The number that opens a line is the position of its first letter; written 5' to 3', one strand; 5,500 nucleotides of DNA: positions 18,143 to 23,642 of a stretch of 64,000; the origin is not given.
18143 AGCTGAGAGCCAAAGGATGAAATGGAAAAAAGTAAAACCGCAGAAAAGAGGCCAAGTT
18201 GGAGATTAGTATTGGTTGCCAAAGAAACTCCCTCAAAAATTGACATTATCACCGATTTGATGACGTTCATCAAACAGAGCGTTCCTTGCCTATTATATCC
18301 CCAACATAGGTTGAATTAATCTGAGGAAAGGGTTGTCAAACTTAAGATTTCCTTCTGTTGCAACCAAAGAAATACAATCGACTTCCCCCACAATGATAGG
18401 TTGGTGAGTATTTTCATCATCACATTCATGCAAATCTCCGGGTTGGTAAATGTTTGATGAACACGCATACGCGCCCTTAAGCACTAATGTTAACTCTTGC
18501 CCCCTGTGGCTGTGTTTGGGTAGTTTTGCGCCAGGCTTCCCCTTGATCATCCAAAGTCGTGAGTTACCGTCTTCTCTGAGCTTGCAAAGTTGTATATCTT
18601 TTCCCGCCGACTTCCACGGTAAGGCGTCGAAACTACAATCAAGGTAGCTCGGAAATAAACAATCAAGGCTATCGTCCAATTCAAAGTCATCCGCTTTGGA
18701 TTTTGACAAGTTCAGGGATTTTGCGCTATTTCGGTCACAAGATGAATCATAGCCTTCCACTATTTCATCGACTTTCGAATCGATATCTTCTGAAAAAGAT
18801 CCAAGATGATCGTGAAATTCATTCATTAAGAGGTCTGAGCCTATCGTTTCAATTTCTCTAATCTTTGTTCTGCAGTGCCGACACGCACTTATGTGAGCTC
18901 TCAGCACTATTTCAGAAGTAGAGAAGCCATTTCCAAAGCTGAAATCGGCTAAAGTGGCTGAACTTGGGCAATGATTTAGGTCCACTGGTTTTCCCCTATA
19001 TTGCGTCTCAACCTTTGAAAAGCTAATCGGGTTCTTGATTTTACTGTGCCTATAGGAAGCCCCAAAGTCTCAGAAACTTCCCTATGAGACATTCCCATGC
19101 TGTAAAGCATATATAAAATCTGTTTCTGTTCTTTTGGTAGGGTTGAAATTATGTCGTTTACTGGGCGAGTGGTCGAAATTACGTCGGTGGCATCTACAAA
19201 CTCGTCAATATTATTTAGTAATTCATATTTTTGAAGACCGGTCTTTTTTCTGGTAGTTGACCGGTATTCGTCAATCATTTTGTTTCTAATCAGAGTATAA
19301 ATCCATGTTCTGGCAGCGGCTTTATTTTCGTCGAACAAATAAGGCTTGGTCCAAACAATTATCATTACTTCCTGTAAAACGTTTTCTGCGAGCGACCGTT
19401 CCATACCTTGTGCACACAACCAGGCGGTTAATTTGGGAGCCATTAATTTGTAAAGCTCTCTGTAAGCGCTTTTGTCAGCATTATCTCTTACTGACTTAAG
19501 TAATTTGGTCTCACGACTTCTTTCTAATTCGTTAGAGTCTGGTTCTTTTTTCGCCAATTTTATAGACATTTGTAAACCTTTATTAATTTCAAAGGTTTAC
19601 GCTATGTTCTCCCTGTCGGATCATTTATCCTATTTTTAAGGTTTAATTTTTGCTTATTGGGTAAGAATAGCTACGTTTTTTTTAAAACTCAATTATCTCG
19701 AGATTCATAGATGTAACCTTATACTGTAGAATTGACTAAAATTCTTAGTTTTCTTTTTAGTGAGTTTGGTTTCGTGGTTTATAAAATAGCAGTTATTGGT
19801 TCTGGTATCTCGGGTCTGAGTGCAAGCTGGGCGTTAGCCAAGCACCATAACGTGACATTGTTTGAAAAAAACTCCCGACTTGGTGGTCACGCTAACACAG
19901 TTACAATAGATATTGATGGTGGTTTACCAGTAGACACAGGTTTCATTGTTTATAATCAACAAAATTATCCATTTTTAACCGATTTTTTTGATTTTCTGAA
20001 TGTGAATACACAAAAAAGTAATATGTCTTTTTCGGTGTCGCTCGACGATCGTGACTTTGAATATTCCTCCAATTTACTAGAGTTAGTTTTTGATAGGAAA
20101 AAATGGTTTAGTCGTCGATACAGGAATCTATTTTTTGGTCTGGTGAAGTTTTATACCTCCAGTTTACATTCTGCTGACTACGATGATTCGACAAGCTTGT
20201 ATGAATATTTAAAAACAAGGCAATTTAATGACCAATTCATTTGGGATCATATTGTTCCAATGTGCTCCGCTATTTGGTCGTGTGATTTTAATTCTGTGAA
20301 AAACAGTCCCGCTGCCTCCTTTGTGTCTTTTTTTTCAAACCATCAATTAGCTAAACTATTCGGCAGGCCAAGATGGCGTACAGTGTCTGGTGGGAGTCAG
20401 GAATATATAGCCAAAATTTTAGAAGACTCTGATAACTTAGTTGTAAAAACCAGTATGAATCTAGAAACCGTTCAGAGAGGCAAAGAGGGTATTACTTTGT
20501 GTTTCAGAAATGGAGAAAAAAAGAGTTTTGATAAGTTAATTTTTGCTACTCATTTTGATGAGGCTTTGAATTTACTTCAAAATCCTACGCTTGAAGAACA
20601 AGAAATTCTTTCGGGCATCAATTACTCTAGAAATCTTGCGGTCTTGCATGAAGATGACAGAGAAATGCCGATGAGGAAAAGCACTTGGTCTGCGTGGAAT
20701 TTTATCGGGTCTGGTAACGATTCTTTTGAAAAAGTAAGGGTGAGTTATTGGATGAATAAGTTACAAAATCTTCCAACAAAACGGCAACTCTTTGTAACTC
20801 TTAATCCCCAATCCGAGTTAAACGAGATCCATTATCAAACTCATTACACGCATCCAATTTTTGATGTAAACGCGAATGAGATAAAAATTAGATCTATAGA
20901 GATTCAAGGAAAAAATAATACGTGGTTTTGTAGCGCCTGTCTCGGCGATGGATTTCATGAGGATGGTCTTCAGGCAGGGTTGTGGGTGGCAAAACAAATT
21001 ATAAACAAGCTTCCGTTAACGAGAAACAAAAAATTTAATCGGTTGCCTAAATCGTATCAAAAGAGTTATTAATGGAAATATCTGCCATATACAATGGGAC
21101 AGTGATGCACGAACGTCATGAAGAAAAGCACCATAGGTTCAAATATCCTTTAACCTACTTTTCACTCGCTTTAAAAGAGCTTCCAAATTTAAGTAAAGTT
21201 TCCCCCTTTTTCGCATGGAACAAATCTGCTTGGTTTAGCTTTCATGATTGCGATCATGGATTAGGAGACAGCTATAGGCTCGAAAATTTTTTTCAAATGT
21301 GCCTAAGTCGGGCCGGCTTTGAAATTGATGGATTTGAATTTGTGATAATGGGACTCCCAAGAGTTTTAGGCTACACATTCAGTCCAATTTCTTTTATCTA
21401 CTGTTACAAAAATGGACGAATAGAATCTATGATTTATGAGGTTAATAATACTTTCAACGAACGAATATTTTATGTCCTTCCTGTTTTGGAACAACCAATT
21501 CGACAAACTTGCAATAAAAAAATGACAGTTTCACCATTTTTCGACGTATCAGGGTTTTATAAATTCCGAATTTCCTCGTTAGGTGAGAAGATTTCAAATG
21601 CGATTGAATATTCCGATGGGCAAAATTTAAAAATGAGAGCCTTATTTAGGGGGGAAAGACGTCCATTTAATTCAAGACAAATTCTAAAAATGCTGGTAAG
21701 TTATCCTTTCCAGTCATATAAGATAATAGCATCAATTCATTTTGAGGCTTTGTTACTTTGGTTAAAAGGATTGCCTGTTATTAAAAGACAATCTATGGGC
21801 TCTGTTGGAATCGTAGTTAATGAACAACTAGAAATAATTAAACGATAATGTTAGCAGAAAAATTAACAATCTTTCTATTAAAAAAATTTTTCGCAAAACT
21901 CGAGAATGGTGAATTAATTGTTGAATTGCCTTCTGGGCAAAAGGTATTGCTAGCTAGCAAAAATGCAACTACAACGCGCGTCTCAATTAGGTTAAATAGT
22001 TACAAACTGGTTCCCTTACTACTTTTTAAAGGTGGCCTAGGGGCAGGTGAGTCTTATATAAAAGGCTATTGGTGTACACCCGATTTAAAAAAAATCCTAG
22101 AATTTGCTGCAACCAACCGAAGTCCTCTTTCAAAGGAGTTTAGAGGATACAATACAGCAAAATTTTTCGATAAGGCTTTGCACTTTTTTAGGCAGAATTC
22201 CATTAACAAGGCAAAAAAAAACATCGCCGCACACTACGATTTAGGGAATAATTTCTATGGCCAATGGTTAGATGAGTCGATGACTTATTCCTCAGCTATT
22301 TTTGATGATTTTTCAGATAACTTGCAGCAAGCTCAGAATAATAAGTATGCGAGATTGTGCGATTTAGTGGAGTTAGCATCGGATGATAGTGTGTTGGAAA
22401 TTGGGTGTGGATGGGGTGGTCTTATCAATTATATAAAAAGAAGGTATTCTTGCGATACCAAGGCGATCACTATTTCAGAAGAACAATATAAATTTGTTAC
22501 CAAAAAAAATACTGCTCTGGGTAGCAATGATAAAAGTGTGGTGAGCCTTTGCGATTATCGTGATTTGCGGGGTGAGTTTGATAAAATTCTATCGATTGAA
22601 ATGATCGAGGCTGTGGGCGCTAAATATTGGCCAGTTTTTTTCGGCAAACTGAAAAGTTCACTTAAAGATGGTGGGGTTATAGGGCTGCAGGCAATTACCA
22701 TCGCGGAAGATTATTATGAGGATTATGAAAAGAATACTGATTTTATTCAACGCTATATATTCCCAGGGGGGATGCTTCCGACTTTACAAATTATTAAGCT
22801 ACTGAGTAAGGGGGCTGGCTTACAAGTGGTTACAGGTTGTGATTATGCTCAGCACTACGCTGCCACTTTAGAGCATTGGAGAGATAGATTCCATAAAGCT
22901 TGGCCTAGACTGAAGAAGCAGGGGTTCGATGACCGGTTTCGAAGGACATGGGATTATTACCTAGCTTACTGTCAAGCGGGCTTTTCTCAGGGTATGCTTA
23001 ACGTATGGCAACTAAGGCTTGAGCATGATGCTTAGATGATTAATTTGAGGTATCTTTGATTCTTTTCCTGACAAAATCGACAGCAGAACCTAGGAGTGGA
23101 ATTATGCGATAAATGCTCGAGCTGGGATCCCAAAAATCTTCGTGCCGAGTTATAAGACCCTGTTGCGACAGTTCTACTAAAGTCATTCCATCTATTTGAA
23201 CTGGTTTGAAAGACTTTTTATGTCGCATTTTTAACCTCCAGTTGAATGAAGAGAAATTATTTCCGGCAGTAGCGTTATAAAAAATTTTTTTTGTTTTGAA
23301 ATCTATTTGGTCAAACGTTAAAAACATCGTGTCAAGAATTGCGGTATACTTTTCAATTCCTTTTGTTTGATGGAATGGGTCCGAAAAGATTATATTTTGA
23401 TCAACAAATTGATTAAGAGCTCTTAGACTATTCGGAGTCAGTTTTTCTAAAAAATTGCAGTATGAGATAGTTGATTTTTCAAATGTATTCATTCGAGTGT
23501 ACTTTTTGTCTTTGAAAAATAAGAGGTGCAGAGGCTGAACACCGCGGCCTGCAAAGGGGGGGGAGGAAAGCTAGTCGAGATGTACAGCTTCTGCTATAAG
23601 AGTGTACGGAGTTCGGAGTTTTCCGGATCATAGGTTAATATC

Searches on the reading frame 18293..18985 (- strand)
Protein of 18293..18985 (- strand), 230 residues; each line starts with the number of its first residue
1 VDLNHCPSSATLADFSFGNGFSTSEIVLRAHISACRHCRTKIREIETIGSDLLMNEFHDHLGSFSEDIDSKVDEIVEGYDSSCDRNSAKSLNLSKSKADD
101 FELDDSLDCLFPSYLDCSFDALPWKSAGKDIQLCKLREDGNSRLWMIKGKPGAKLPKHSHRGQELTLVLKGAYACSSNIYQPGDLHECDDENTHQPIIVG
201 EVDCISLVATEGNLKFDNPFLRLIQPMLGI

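Call 20: search_protein_families(library=pfam, proteins=[window:18293-18985:-], max_evalue=0.00001)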
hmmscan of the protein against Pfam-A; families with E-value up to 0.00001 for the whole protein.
window:18293-18985:- (230 aa): 1 family
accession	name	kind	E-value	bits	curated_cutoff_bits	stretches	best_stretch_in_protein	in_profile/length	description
PF12973.13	Cupin_7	-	3.7e-11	43.2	27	1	118-210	7-101/105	ChrR Cupin-like domain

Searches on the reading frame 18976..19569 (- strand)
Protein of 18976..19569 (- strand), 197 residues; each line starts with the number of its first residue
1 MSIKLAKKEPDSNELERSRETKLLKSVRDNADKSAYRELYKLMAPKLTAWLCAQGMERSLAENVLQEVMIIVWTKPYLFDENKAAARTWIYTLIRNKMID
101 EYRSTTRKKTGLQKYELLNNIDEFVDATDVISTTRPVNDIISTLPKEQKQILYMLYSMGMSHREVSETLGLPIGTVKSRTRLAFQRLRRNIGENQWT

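Call 20: search_protein_families(library=pfam, proteins=[window:18976-19569:-], max_evalue=0.00001)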
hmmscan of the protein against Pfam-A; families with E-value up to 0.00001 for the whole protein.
window:18976-19569:- (197 aa): 3 families
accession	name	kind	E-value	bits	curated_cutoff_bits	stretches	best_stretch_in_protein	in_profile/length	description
PF04545.22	Sigma70_r4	-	5.5e-12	45.5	24.1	1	141-188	2-49/50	Sigma-70, region 4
PF08281.18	Sigma70_r4_2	-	1.9e-11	43.9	25.7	1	139-187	6-54/54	Sigma-70, region 4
PF04542.20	Sigma70_r2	-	1.5e-10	41.2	24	1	45-107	7-70/71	Sigma-70 region 2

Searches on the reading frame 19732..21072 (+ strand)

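Call 20: search_protein_families(library=pfam, proteins=[window:19732-21072:+], max_evalue=0.00001)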
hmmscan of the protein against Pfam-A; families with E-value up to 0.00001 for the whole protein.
window:19732-21072:+ (446 aa): 3 families
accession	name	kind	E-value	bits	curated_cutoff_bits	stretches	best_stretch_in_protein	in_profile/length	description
PF01593.30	Amino_oxidase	-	4.2e-21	76.2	19.8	1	26-311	1-294/443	Flavin containing amine oxidoreductase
PF13450.12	NAD_binding_8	-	8e-16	58.5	21.9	1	21-88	1-67/68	NAD(P)-binding Rossmann-like domain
PF01266.30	DAO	-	3.8e-07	30.4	27.9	1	18-54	1-38/353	FAD dependent oxidoreductase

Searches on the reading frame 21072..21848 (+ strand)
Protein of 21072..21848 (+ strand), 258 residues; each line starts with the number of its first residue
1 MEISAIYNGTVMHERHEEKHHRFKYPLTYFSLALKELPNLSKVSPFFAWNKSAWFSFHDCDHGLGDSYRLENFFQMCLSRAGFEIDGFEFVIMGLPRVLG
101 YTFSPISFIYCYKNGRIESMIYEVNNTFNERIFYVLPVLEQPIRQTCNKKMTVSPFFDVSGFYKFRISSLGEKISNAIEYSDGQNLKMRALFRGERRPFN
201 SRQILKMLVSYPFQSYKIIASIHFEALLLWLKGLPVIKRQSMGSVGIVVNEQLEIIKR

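Call 20: search_protein_families(library=pfam, proteins=[window:21072-21848:+], max_evalue=0.00001)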
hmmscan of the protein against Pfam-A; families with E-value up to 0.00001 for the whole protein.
window:21072-21848:+ (258 aa): 1 family
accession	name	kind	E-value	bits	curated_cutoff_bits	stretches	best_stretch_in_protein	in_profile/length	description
PF07103.16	DUF1365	-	3.5e-64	217.1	25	1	6-240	1-233/235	Protein of unknown function (DUF1365)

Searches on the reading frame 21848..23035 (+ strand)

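Call 20: search_protein_families(library=pfam, proteins=[window:21848-23035:+], max_evalue=0.00001)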
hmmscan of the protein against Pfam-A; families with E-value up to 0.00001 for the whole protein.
window:21848-23035:+ (395 aa): 5 families
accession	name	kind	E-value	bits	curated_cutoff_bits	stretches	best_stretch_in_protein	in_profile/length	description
PF02353.26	CMAS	-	3.6e-81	272.9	27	1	120-389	4-273/273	Mycolic acid cyclopropane synthetase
PF13649.12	Methyltransf_25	-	2.3e-09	38.2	27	1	182-276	1-97/97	Methyltransferase domain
PF13489.12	Methyltransf_23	-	7.9e-09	35.9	27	1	169-327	8-161/164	Methyltransferase domain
PF08242.18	Methyltransf_12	-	2.5e-07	31.8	30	1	183-278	1-98/98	Methyltransferase domain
PF08241.18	Methyltransf_11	-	2.9e-07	31.4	21.2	1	183-278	1-93/95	Methyltransferase domain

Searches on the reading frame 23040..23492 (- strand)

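Call 21: search_protein_families(library=pfam, proteins=[window:23040-23492:-], max_evalue=0.00001)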
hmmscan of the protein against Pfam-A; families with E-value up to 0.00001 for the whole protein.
window:23040-23492:- (150 aa): 2 families
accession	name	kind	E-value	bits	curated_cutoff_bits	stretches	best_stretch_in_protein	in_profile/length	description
PF12680.13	SnoaL_2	-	3.8e-09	37.5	27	1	14-117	4-102/102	SnoaL-like domain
PF10184.16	DUF2358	-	2.3e-07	31.5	24.3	1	31-117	25-113/113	Uncharacterized conserved protein (DUF2358)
